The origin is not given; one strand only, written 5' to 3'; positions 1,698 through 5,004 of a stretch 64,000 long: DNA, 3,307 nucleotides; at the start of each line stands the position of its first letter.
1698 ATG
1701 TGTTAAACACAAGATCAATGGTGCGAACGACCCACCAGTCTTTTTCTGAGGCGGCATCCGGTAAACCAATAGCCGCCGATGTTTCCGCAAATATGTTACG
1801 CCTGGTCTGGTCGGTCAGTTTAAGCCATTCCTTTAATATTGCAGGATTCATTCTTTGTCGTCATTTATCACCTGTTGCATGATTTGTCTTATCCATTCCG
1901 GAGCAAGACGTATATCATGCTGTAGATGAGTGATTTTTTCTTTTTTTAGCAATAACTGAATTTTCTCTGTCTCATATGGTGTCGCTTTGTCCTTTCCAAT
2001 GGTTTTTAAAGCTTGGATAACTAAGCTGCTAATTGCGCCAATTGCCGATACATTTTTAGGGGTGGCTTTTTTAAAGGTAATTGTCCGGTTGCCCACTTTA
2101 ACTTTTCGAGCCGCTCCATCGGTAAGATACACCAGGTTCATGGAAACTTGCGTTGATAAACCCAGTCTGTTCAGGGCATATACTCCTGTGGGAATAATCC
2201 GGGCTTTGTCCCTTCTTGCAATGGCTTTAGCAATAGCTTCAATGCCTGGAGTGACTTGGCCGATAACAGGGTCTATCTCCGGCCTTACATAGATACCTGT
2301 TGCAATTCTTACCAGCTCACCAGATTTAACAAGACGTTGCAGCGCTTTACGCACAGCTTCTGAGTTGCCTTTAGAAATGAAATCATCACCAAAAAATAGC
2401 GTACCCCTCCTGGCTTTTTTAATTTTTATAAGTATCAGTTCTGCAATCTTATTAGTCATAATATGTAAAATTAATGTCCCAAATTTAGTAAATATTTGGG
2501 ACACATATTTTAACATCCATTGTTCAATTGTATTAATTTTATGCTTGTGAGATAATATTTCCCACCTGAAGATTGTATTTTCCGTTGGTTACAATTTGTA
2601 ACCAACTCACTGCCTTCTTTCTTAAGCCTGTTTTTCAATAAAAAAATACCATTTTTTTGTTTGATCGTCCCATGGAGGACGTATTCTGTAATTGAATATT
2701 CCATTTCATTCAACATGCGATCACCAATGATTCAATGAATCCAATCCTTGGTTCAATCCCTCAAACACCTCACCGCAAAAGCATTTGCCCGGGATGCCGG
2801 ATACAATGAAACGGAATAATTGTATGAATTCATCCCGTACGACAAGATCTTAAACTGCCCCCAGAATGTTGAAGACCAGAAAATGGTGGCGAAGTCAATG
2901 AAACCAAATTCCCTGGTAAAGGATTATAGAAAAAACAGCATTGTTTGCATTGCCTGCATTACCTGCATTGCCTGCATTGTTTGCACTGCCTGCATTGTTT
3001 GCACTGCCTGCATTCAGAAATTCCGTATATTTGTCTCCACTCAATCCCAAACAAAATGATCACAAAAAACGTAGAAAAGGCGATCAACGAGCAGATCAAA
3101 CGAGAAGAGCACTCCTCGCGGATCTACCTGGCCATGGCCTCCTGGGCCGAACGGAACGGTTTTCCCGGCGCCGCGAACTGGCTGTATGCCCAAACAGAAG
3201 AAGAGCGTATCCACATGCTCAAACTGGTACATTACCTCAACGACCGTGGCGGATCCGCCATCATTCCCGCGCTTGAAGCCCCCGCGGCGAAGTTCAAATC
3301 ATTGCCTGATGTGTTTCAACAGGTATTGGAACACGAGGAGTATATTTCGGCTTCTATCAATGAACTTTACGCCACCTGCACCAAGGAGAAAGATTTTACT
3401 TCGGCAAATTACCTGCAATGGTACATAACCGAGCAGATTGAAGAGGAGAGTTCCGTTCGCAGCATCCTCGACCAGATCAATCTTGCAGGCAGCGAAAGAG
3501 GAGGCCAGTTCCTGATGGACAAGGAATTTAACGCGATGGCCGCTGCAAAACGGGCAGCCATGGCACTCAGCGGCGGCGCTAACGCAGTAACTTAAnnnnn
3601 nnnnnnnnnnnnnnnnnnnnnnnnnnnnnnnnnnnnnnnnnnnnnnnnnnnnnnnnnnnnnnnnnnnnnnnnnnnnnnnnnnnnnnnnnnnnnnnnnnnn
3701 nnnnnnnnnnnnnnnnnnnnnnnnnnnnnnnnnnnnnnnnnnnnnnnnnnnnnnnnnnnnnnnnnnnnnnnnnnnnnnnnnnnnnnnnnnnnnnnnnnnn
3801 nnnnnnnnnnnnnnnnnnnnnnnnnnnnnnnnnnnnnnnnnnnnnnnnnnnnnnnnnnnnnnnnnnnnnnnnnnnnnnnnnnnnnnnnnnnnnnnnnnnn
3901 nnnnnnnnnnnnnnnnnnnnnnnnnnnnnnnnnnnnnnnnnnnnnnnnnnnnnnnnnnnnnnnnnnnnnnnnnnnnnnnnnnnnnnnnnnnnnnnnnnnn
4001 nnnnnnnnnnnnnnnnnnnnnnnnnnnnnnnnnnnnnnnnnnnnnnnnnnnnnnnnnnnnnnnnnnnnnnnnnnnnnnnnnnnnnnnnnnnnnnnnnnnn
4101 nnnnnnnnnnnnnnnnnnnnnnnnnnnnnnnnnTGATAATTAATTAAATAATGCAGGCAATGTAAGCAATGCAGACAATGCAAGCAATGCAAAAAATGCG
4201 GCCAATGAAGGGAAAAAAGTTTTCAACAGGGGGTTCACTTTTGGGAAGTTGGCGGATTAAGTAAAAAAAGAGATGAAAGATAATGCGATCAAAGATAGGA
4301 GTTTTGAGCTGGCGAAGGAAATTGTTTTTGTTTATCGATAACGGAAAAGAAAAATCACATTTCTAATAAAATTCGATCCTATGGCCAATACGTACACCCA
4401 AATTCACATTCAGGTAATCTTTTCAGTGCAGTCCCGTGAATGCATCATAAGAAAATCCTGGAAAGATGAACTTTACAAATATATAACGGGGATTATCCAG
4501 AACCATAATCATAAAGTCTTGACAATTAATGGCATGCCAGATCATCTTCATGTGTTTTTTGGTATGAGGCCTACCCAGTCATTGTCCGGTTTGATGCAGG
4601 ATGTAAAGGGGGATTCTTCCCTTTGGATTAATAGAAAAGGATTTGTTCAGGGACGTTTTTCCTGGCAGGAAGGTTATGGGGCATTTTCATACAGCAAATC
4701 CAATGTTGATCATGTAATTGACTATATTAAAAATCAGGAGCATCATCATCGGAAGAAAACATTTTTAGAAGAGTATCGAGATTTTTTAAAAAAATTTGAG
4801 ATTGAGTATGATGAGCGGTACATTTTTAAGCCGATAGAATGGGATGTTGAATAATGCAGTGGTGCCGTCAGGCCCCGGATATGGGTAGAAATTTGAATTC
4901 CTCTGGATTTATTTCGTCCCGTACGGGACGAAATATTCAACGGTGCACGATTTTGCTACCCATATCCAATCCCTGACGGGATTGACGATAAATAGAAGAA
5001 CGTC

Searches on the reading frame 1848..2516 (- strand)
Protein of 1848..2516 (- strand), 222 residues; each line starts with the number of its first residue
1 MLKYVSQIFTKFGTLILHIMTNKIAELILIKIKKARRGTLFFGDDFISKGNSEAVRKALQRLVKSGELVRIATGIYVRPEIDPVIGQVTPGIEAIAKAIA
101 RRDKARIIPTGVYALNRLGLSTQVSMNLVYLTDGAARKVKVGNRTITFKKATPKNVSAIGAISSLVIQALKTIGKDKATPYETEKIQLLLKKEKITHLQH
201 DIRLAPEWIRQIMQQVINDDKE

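Call 8: search_protein_families(library=pfam, proteins=[window:1848-2516:-], max_evalue=0.0001)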
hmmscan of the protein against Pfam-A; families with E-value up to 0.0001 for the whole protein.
window:1848-2516:- (222 aa): 2 families
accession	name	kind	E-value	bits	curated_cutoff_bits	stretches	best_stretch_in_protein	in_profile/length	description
PF19570.5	DUF6088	-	1.1e-74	250.3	25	1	29-198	3-172/172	Family of unknown function (DUF6088)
PF17194.10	AbiEi_3_N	-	5.2e-05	23.6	26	0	33-126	10-93/93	Transcriptional regulator, AbiEi antitoxin N-terminal domain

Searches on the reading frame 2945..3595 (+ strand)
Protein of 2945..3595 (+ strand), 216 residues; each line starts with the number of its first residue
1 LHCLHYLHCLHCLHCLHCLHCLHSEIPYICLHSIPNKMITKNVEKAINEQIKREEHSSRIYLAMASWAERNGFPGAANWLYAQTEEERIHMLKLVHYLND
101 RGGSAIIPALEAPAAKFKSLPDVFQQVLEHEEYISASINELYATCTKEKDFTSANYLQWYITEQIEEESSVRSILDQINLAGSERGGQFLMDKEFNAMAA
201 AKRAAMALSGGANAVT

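Call 65: search_protein_families(library=pfam, proteins=[window:2945-3595:+], max_evalue=0.001)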
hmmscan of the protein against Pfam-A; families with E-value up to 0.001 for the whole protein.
window:2945-3595:+ (216 aa): 2 families
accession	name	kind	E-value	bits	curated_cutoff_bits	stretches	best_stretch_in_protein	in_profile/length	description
PF00210.30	Ferritin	-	1.3e-38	132.6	24.5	1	45-180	2-141/142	Ferritin-like domain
PF02915.23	Rubrerythrin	-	0.00043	21.1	22.8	1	49-151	5-112/137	Rubrerythrin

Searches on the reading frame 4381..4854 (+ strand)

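Call 65: search_protein_families(library=pfam, proteins=[window:4381-4854:+], max_evalue=0.001)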
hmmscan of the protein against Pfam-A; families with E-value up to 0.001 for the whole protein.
window:4381-4854:+ (157 aa): 1 family
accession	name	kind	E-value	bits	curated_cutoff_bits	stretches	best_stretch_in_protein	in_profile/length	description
PF01797.21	Y1_Tnp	-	1.2e-26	93.7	23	1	5-119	2-121/121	Transposase IS200 like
